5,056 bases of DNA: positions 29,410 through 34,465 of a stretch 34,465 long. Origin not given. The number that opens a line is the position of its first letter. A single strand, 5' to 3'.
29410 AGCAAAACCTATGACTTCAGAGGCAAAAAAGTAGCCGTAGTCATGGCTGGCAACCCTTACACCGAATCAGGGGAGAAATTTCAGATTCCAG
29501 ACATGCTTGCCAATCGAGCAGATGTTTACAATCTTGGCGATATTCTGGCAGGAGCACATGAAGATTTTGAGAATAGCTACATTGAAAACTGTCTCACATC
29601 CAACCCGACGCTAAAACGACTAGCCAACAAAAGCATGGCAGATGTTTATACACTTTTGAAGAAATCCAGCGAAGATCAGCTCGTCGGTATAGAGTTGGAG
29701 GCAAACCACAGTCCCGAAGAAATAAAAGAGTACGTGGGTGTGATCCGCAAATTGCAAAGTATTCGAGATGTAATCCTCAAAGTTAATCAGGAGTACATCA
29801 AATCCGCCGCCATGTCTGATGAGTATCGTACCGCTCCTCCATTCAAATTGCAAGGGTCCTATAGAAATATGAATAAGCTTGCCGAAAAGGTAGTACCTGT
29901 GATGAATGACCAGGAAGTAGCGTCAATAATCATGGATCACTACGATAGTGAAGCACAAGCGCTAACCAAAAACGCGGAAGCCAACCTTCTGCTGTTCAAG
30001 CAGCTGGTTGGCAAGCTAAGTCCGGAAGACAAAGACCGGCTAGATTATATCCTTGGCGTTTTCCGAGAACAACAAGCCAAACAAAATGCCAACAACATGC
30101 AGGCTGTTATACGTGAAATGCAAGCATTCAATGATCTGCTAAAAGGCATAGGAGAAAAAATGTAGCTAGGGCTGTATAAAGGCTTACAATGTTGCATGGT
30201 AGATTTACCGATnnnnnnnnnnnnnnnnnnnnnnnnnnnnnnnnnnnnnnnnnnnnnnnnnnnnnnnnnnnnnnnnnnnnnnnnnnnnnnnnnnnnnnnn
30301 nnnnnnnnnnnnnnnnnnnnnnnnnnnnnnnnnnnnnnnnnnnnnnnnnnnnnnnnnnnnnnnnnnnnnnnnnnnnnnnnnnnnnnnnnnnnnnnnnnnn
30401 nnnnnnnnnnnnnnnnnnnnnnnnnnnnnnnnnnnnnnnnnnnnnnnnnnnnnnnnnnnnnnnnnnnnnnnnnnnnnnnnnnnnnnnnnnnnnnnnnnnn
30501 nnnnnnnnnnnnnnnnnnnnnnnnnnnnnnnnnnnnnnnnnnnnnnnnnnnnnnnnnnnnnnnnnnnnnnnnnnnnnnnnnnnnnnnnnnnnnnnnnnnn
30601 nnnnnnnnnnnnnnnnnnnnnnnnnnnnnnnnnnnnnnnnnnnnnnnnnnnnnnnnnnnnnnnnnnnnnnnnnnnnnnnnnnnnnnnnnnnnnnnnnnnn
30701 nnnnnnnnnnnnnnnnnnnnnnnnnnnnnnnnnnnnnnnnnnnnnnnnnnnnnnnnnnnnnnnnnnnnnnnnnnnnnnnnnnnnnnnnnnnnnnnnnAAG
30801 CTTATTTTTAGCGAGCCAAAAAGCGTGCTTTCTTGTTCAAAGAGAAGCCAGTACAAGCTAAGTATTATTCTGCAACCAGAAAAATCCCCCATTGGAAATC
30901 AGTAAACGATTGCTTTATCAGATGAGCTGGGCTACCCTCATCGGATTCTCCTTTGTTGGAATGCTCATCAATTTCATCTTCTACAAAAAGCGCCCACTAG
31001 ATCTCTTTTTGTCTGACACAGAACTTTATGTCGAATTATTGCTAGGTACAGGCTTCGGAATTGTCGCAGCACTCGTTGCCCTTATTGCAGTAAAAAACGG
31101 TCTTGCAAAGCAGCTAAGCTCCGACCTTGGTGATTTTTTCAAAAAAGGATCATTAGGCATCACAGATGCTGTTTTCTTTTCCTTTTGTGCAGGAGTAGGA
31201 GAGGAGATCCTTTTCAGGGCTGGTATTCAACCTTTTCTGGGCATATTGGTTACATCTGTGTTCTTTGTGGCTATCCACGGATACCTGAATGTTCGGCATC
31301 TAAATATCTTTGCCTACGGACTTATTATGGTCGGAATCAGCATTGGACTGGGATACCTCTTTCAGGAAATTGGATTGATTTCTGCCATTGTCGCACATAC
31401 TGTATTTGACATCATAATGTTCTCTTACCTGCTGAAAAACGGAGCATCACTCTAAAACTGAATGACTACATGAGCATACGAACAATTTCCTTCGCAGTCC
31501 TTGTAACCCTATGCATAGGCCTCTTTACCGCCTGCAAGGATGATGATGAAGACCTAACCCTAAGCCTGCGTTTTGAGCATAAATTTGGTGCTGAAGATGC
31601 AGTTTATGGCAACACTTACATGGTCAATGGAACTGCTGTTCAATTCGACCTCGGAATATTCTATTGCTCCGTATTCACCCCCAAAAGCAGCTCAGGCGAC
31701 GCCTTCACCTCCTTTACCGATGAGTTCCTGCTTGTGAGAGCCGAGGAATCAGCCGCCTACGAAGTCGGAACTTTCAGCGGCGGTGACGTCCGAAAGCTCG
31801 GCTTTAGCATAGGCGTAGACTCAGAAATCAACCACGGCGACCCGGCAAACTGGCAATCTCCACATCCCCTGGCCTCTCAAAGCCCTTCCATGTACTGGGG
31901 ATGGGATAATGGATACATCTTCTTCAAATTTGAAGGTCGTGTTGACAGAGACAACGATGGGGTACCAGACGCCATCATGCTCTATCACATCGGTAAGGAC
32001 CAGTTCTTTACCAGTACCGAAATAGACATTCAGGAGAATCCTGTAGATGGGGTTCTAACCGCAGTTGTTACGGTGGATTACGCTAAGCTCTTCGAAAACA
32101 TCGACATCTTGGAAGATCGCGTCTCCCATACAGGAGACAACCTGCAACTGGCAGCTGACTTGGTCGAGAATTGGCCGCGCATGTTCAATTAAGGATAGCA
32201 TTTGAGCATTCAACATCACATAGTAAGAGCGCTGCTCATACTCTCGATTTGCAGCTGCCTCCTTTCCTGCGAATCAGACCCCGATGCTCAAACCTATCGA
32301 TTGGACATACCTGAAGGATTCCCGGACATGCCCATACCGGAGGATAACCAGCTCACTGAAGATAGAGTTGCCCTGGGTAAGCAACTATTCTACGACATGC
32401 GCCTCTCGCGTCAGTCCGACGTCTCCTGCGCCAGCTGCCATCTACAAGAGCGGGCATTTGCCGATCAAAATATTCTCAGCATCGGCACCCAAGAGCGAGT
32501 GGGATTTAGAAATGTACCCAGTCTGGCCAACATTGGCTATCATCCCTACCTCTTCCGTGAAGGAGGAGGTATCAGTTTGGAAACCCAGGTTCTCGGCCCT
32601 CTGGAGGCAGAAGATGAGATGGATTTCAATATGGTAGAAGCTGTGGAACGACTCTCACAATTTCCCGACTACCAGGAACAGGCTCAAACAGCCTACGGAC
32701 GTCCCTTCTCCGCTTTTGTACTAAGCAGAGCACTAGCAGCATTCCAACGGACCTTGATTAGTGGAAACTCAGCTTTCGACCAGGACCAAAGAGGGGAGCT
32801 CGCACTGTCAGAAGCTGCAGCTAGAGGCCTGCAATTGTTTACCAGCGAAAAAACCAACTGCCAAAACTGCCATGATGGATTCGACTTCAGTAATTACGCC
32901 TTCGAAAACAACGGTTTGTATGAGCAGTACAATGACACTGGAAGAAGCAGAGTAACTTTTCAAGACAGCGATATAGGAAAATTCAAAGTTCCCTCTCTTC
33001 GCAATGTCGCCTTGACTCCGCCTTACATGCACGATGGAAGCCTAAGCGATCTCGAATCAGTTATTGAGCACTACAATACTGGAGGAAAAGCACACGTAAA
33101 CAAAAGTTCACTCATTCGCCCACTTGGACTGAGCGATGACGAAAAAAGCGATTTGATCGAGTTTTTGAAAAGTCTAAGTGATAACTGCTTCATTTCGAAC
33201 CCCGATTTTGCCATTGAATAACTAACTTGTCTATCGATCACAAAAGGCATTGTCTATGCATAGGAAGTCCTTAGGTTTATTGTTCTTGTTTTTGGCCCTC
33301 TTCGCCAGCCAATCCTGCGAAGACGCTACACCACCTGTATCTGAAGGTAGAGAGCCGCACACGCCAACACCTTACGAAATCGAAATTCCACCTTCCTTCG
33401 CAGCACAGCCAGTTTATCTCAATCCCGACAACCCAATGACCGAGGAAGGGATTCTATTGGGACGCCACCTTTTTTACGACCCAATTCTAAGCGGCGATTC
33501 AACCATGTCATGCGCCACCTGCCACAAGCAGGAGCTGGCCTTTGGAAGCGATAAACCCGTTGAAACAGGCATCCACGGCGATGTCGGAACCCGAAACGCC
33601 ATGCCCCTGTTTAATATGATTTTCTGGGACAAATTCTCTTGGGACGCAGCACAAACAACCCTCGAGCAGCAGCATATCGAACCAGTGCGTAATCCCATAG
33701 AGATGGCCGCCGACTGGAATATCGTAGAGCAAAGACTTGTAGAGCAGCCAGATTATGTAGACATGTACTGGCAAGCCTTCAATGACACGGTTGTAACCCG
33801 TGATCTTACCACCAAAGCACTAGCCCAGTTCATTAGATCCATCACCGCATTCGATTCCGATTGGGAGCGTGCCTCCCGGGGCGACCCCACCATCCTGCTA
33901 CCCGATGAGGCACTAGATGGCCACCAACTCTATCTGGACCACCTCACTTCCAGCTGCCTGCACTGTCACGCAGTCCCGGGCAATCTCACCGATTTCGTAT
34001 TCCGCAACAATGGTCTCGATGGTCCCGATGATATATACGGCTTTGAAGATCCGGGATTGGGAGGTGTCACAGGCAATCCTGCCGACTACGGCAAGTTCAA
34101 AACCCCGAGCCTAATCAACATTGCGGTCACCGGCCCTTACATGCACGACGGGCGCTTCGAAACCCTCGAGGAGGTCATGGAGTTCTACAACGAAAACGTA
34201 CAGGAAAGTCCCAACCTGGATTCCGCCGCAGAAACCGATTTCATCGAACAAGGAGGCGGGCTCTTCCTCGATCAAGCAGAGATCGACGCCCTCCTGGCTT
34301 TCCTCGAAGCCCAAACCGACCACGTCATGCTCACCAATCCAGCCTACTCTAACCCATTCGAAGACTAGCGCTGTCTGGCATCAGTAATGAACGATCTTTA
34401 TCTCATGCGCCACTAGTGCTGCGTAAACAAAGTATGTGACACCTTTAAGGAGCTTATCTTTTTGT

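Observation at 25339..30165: Architecture of the 1608-aa protein: the ATPase sits at the C-terminal end after about 1150 aa of non-enzymatic domains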

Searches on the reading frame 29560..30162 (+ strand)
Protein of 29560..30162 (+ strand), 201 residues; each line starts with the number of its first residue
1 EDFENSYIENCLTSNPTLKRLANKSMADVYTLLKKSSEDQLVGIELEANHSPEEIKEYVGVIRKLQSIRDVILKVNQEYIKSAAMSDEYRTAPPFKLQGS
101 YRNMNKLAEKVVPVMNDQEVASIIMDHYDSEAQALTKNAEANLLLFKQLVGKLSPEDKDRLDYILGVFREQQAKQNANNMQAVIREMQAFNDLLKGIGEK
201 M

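Call 44: search_protein_families(library=pfam, proteins=[window:29560-30162:+], max_evalue=10)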
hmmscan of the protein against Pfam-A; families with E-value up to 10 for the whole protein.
window:29560-30162:+ (201 aa): 3 families
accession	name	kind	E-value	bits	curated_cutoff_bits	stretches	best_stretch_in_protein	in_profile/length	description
PF17855.7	MCM_lid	-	0.009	16.9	27.4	1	6-39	5-39/87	MCM AAA-lid domain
PF19587.5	DUF6094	-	0.018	14.2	22.8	1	61-155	10-102/344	Uncharacterised methyltransferase family (DUF6094)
PF00620.32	RhoGAP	-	0.02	15.2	24.5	1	123-182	72-132/148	RhoGAP domain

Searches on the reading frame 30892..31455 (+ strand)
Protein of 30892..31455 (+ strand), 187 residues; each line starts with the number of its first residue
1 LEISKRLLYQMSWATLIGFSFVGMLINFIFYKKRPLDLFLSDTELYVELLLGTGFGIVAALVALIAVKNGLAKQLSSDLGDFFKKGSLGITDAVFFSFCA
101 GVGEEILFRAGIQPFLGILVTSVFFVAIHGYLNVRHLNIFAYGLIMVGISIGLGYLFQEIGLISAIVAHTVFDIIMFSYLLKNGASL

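Call 24: search_protein_families(library=pfam, proteins=[window:30892-31455:+], max_evalue=10)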
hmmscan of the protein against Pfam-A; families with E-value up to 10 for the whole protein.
window:30892-31455:+ (187 aa): 5 families
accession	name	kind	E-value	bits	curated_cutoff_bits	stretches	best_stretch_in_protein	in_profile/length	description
PF02517.21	Rce1-like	-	2.6e-07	31.3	22.4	1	91-175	6-93/93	Type II CAAX prenyl endopeptidase Rce1-like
PF18204.6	PGF-CTERM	-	0.024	15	18.8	1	54-67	3-16/23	PGF-CTERM motif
PF18898.5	DUF5654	-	0.22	12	23.8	1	50-82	12-43/71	Family of unknown function (DUF5654)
PF17171.9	GST_C_6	-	0.31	11.3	28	1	74-101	7-36/64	Glutathione S-transferase, C-terminal domain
PF04964.19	Flp_Fap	-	1.3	9.4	32.2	1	56-85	14-41/46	Flp/Fap pilin component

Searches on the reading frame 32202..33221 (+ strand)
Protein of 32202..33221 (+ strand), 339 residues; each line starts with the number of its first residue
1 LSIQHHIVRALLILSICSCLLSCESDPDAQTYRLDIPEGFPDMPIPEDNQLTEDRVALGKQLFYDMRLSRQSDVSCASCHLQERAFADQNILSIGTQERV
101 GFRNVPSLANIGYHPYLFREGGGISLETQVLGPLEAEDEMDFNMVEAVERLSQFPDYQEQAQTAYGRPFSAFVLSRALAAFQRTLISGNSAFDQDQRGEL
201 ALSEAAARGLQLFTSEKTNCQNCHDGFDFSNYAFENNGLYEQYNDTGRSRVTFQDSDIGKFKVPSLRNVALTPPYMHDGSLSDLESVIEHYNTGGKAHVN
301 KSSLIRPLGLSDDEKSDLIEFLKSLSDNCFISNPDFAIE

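Call 24: search_protein_families(library=pfam, proteins=[window:32202-33221:+], max_evalue=10)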
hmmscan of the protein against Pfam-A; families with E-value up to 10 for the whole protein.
window:32202-33221:+ (339 aa): 9 families
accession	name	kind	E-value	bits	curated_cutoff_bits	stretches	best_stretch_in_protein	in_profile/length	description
PF03150.19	CCP_MauG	-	3.2e-47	161.3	25.6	2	54-199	2-147/149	Di-haem cytochrome c peroxidase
PF00034.26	Cytochrom_C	-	2.6e-07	32.3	21.3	2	206-326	1-90/90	Cytochrome c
PF07627.16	PSCyt3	-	0.0011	19.6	27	1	211-249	62-94/98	Protein of unknown function (DUF1588)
PF14522.11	Cytochrome_C7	-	0.0011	19.2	24.8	2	71-87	39-55/67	Cytochrome c7 and related cytochrome c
PF09086.16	DUF1924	-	0.0043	17.8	22.5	1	55-89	7-42/96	Domain of unknown function (DUF1924)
PF13442.11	Cytochrome_CBB3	-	0.0079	16.9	27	1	205-294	2-44/68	Cytochrome C oxidase, cbb3-type, subunit III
PF22113.1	Mtrc-MtrF_II-IV_dom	-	0.018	15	30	1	213-228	77-92/176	Outer membrane cytochrome MtrC/MtrF-like, domains II/IV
PF14537.11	Cytochrom_c3_2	-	0.035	15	25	0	71-88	4-21/79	Cytochrome c3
PF09699.15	Paired_CXXCH_1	-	0.073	13.2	20.6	1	212-226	24-38/41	Doubled CXXCH motif (Paired_CXXCH_1)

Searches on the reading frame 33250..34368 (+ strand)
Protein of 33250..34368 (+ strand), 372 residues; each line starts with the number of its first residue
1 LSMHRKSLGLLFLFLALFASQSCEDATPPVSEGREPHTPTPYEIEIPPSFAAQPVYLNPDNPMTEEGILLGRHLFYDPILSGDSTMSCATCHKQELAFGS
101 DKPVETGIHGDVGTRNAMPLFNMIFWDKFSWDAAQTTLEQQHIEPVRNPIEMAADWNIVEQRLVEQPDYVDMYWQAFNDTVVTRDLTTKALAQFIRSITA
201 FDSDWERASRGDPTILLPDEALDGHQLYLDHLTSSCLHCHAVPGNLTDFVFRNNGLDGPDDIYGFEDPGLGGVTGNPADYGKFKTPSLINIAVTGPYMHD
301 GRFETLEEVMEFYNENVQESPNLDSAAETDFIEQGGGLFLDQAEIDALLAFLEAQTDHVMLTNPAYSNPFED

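Call 24: search_protein_families(library=pfam, proteins=[window:33250-34368:+], max_evalue=10)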
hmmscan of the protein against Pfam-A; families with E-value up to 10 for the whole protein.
window:33250-34368:+ (372 aa): 6 families
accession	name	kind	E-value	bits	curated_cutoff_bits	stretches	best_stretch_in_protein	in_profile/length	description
PF03150.19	CCP_MauG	-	2.1e-48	165.2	25.6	2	66-212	2-147/149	Di-haem cytochrome c peroxidase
PF13442.11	Cytochrome_CBB3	-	0.0082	16.9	27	0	224-262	6-37/68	Cytochrome C oxidase, cbb3-type, subunit III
PF00034.26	Cytochrom_C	-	0.039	15.7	21.3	0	224-353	4-87/90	Cytochrome c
PF09086.16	DUF1924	-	0.053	14.3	22.5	1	71-97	11-38/96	Domain of unknown function (DUF1924)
PF14522.11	Cytochrome_C7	-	0.1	12.8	24.8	1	85-100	41-56/67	Cytochrome c7 and related cytochrome c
PF21419.2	RoxA-like_Cyt-c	-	0.24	11.4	26.7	1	285-311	4-30/39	RoxA-like, cytochrome c-like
